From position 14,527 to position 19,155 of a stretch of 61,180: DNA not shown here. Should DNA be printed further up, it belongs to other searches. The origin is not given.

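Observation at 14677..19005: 1442-aa DUF6519-like / beta-propeller / coiled-coil protein occupies the tail-fibre slot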

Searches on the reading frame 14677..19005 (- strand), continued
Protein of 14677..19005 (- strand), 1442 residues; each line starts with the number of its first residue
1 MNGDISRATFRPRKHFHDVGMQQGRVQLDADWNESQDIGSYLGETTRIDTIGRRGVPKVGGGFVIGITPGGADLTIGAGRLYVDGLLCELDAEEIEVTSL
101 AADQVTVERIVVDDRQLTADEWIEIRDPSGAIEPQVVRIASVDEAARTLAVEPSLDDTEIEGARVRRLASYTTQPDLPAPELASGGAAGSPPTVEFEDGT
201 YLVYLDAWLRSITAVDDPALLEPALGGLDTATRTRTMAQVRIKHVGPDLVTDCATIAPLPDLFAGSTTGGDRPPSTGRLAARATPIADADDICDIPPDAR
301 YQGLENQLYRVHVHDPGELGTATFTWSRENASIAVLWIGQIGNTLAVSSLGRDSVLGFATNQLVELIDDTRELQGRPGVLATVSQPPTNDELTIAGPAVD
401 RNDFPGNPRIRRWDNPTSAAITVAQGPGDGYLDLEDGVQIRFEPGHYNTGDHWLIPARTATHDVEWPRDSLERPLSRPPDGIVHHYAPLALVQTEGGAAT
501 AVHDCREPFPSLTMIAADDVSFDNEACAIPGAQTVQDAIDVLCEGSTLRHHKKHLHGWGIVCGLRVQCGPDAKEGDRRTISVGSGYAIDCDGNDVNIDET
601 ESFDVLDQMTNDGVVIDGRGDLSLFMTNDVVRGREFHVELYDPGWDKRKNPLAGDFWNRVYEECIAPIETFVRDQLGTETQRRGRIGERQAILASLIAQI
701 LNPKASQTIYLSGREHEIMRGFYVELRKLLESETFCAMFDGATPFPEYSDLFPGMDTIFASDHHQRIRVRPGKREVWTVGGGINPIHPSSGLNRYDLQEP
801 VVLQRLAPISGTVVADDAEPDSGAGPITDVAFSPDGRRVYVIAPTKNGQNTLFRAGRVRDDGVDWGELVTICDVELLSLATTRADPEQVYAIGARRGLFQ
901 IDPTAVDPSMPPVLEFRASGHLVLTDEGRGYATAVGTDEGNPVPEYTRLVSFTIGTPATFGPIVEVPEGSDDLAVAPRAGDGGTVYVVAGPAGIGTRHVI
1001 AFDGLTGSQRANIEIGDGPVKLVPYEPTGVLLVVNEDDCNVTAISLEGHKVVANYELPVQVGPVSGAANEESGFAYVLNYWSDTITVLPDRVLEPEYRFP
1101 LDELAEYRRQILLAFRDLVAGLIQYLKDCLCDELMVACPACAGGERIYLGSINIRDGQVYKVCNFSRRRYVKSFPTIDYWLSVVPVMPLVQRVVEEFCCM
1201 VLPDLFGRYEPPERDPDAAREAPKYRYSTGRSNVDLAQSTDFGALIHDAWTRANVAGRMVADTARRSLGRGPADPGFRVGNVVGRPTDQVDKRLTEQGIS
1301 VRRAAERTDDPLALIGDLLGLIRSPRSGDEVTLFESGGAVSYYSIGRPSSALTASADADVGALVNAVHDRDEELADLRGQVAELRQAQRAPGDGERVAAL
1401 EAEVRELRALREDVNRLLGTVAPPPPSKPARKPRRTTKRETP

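Call 15: find_homologous_proteins(query=window:14677-19005:-, max_evalue=0.001)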
Query window:14677-19005:- (1442 aa): 2970 proteins with E <= 0.001 among 8000 candidates; the best 120 are listed.
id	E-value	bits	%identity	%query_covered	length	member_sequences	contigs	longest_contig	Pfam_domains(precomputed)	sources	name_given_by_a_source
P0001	0.0e+0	3315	100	100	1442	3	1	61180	PF20129.5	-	-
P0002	0.0e+0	2859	86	100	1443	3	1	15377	PF20129.5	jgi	jgi:hypothetical protein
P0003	0.0e+0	2740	82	100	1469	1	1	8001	PF20129.5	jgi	jgi:hypothetical protein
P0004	0.0e+0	2452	74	98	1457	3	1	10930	PF20129.5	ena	-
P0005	0.0e+0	2449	74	100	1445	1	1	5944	PF20129.5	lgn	-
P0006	0.0e+0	2368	72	100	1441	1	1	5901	PF20129.5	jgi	jgi:hypothetical protein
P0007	0.0e+0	2338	70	100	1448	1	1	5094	PF20129.5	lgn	-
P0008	0.0e+0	2063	64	100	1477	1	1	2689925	PF20129.5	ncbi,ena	-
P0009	0.0e+0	1992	62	98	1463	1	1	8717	PF20129.5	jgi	jgi:hypothetical protein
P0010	0.0e+0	1945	60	98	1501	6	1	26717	PF20129.5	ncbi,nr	ncbi:MAG TPA: DUF6519 domain-containing protein [Verrucomicrobiae bacterium]|nr:DUF6519 domain-conta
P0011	0.0e+0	1867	58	100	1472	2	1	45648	PF20129.5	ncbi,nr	ncbi:MAG TPA: DUF6519 domain-containing protein [Clostridia bacterium]|nr:DUF6519 domain-containing 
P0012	0.0e+0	1830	58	100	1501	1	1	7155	PF20129.5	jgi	-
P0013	0.0e+0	1814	57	100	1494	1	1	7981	PF20129.5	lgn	-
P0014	0.0e+0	1796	58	99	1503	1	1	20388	PF20129.5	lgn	-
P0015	0.0e+0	1764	63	87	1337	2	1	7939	PF20129.5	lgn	-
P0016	0.0e+0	1706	55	98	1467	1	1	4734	PF20129.5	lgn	-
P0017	0.0e+0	1543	51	98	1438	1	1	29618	PF20129.5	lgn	-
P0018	0.0e+0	1424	48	98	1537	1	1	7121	PF20129.5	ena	-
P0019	0.0e+0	1420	47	98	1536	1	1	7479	PF20129.5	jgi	jgi:hypothetical protein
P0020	0.0e+0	1407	47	99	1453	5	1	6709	PF20129.5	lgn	-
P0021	0.0e+0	1405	48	99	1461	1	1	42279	PF20129.5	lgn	-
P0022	0.0e+0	1358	48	98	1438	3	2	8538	PF20129.5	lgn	-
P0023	0.0e+0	1342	47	96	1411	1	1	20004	PF20129.5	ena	-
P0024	0.0e+0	1334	49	96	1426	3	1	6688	PF20129.5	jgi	jgi:hypothetical protein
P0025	0.0e+0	1331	46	100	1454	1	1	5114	PF20129.5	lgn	-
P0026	0.0e+0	1328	46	100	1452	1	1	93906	PF20129.5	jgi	jgi:Family of unknown function (DUF6519)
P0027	0.0e+0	1325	47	99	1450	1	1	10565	PF20129.5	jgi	jgi:hypothetical protein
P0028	0.0e+0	1323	46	100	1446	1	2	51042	PF20129.5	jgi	jgi:hypothetical protein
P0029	0.0e+0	1314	48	96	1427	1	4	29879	PF20129.5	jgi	jgi:hypothetical protein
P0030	0.0e+0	1303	46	100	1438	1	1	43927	PF20129.5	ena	-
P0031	0.0e+0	1263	46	98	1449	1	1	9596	PF20129.5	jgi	jgi:Family of unknown function (DUF6519)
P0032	0.0e+0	1247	45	100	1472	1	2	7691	PF20129.5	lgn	-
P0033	0.0e+0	1232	44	99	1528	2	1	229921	PF20129.5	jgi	jgi:hypothetical protein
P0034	0.0e+0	1201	43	99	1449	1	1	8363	PF20129.5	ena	-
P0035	0.0e+0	1200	44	98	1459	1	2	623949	PF20129.5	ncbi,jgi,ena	ncbi:MAG TPA: DUF6519 domain-containing protein [Actinomycetota bacterium]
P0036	0.0e+0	1184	45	93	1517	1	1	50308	PF20129.5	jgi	jgi:uncharacterized protein DUF6519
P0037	0.0e+0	1143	43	87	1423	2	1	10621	PF20129.5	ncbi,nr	ncbi:MAG TPA: DUF6519 domain-containing protein [Chloroflexia bacterium]|nr:DUF6519 domain-containin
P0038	0.0e+0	1104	45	85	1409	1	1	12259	PF20129.5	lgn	-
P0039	0.0e+0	1104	44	87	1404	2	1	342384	PF20129.5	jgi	jgi:hypothetical protein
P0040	0.0e+0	1097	41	87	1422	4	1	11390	PF20129.5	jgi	jgi:hypothetical protein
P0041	0.0e+0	1093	41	87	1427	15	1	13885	PF20129.5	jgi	jgi:hypothetical protein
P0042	0.0e+0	1092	42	87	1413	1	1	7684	PF20129.5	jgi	jgi:hypothetical protein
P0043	0.0e+0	1077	40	98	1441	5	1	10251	PF20129.5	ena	-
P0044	0.0e+0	1074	41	87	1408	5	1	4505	PF20129.5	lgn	-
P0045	0.0e+0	1070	42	99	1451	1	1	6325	PF20129.5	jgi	jgi:hypothetical protein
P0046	0.0e+0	1067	41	87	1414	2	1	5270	PF20129.5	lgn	-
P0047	0.0e+0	1061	41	98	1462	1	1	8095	PF20129.5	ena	-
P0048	0.0e+0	1055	43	86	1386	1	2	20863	PF20129.5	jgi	jgi:hypothetical protein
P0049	0.0e+0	1051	41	98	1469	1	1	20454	PF20129.5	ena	-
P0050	0.0e+0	1051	43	85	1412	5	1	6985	PF20129.5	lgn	-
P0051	0.0e+0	1050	41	87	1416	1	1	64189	PF20129.5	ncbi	ncbi:MAG TPA: DUF6519 domain-containing protein [Herpetosiphonaceae bacterium]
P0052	0.0e+0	1049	42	93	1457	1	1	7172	PF20129.5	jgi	jgi:hypothetical protein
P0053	0.0e+0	1041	41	96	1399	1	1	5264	PF20129.5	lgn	-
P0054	0.0e+0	1040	40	86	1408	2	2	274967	PF20129.5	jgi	jgi:hypothetical protein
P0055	0.0e+0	1014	40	98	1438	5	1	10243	PF20129.5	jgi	jgi:Family of unknown function (DUF6519)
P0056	0.0e+0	1012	39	99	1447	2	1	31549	PF20129.5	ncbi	-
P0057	8.2e-298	1009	41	93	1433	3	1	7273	PF20129.5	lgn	-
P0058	7.6e-294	996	41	96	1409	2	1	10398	PF20129.5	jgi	jgi:Family of unknown function (DUF6519)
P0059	1.8e-293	995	43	86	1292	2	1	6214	PF20129.5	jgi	jgi:Family of unknown function (DUF6519)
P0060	6.9e-292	990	41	94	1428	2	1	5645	PF20129.5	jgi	jgi:hypothetical protein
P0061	1.4e-291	989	39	97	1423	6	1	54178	PF20129.5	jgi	jgi:DNA-binding beta-propeller fold protein YncE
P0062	7.5e-291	986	39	96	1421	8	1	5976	PF20129.5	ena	-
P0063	1.2e-290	986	41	93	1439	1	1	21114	PF20129.5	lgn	-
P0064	3.0e-289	981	40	96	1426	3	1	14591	PF20129.5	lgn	-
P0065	5.8e-286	970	39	98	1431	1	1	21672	PF20129.5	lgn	-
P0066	1.9e-285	968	38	96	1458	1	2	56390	PF20129.5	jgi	jgi:hypothetical protein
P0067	1.6e-284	965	39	96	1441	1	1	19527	PF20129.5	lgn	-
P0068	3.4e-284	964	40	93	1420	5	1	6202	PF20129.5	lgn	-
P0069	1.3e-282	959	40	98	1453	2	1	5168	PF20129.5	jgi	jgi:DNA-binding beta-propeller fold protein YncE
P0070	4.5e-282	957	40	96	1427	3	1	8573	PF20129.5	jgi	jgi:Family of unknown function (DUF6519)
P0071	5.7e-282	957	39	99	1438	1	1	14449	PF20129.5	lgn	-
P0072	3.3e-281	954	40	87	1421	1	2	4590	PF20129.5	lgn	-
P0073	4.4e-281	954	39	100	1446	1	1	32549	PF20129.5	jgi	jgi:hypothetical protein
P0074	9.2e-281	953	40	96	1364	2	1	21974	PF20129.5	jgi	jgi:hypothetical protein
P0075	3.7e-280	951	37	98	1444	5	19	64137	PF20129.5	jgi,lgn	jgi:hypothetical protein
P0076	8.1e-278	943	40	97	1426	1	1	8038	PF20129.5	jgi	jgi:hypothetical protein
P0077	1.7e-273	929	37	99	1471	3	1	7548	PF20129.5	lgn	-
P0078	6.0e-272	924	39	93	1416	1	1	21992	PF20129.5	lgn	-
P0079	3.2e-271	921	38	98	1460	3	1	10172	PF20129.5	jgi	jgi:hypothetical protein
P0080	7.3e-271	920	39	93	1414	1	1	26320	PF20129.5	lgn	-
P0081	2.3e-269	915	40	96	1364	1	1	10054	PF20129.5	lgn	-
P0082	7.7e-269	913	38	99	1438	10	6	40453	PF20129.5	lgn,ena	-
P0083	1.1e-268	913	42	84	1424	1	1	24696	PF20129.5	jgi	jgi:hypothetical protein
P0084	3.0e-268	911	40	87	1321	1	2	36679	PF20129.5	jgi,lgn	jgi:hypothetical protein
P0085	1.0e-267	910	36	98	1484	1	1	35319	PF20129.5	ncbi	-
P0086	2.4e-267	908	37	97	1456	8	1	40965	PF20129.5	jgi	-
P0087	1.4e-265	903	38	87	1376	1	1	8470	PF20129.5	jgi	jgi:hypothetical protein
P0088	1.8e-265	902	40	84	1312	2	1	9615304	PF20129.5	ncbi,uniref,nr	ncbi:DUF6519 domain-containing protein [Phytohabitans rumicis]|uniref:Uncharacterized protein n=1 Ta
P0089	2.8e-265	902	40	86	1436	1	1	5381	PF20129.5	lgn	-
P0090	1.3e-264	899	41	84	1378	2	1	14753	PF20129.5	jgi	jgi:hypothetical protein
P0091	2.3e-264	899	40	87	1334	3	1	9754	PF20129.5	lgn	-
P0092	2.5e-264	898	42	84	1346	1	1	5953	PF20129.5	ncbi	-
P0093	4.7e-264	897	38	86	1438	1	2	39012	PF20129.5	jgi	-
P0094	8.4e-264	897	39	85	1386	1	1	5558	PF20129.5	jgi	jgi:hypothetical protein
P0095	1.2e-263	896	39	86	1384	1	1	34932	PF20129.5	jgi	jgi:Family of unknown function (DUF6519)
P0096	1.4e-263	896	40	88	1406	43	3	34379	PF20129.5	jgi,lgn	jgi:hypothetical protein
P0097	2.5e-263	895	41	84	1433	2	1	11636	PF20129.5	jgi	-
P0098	4.0e-263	894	36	96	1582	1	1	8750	PF24814.2,PF20129.5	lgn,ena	-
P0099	1.3e-262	893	37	87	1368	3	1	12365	PF20129.5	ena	-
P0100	2.2e-262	892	37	93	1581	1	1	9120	PF25174.2,PF20129.5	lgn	-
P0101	2.3e-262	892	36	98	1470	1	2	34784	PF20129.5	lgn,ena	-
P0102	2.6e-262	892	40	84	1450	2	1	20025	PF20129.5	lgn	-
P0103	3.9e-262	891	37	99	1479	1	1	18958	PF20129.5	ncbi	-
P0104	5.4e-262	891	41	82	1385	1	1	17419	PF20129.5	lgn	-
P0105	6.4e-262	890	37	98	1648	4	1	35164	PF20129.5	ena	-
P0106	6.4e-262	890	40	84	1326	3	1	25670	PF20129.5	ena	-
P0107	8.0e-262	890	36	99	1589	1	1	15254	PF20129.5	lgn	-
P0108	6.1e-261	887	40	84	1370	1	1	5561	PF20129.5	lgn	-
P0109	1.1e-260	886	41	84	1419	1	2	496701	PF20129.5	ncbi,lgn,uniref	ncbi:DUF6519 domain-containing protein [Nocardioides taihuensis]|uniref:DUF6519 domain-containing pr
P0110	1.4e-260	886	37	100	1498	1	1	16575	PF20129.5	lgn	-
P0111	1.8e-260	886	38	84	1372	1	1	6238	PF20129.5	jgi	jgi:DNA-binding beta-propeller fold protein YncE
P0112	2.3e-260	885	38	83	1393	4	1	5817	PF20129.5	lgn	-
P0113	3.6e-260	885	39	86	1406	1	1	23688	PF20129.5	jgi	jgi:hypothetical protein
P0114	3.8e-260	885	37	83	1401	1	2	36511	PF20129.5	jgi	jgi:uncharacterized coiled-coil protein SlyX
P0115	6.6e-260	884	40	84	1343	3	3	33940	PF20129.5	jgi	jgi:hypothetical protein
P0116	1.2e-259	883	36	100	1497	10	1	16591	PF20129.5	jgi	-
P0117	6.3e-259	880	39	84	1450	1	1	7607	PF20129.5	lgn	-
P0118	1.3e-257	876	35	98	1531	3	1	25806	PF20129.5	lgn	-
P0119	1.6e-257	876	39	89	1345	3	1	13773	PF20129.5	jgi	-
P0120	4.4e-257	874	40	84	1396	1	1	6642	PF20129.5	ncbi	-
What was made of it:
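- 14677..19005 (-): Complete gene: 1442-aa DUF6519 (eBAP5-class) fibre-slot protein, last gene of the eCIS operon. 2970 homologs; the top 120 are all full-length and collinear (call 15).
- On Pfam PF20129 DUF6519: All 120 best homologs carry PF20129 (call 15).
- The top 120 homologs are collinear at 84-100% coverage (call 15).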

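Call 18: find_encoding_contigs(protein=P0001, flank=10000, max_places=3)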
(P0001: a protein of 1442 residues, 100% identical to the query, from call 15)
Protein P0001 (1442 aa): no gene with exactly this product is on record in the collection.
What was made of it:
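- Tried and rejected: Not on record (call 18).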

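Call 19: find_encoding_contigs(protein=P0008, flank=10000, max_places=2)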
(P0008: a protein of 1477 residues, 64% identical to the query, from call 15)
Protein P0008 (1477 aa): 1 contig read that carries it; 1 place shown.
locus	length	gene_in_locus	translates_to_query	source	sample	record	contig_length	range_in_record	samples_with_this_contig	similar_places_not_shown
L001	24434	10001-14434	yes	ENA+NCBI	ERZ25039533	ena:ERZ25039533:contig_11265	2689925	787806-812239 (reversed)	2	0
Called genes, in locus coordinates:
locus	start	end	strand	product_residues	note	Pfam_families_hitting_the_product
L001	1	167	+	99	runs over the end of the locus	-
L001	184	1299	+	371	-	-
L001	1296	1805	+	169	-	PF04717:Phage_base_V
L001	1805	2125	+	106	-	-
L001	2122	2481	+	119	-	PF04965:GPW_gp25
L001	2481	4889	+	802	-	-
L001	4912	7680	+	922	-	-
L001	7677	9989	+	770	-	-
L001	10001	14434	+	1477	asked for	PF20129:DUF6519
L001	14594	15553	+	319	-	PF20796:PDDEXK_13, PF22558:REase-ARP (weak)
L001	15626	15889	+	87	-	-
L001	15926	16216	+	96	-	-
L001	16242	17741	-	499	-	PF10009:DUF2252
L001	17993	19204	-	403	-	PF09084:NMT1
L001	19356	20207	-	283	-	PF00528:BPD_transp_1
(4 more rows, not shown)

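Call 20: find_encoding_contigs(protein=P0088, flank=10000, max_places=2)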
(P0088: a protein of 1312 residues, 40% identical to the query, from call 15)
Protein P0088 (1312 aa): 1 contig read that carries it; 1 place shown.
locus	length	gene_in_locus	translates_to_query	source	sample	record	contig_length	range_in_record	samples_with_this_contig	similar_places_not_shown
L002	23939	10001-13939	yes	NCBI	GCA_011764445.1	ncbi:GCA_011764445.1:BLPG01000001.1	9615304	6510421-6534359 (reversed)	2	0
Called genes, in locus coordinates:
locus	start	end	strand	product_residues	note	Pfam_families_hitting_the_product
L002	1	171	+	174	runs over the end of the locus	PF13699:eCIS_core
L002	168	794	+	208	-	-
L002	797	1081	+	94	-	-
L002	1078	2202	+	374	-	-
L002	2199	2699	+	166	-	PF04717:Phage_base_V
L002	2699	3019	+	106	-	-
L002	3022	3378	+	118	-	PF04965:GPW_gp25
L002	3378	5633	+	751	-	-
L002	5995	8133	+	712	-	-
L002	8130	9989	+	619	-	-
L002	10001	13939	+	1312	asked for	PF20129:DUF6519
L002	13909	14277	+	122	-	-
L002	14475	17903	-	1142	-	PF00664:ABC_membrane, PF00005:ABC_tran, PF02463:SMC_N (faint), PF13191:AAA_16 (faint), PF13304:AAA_21 (faint), PF13401:AAA_22 (faint), PF13555:AAA_29 (faint), PF00005:ABC_tran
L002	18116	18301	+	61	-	-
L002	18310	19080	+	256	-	PF04055:Radical_SAM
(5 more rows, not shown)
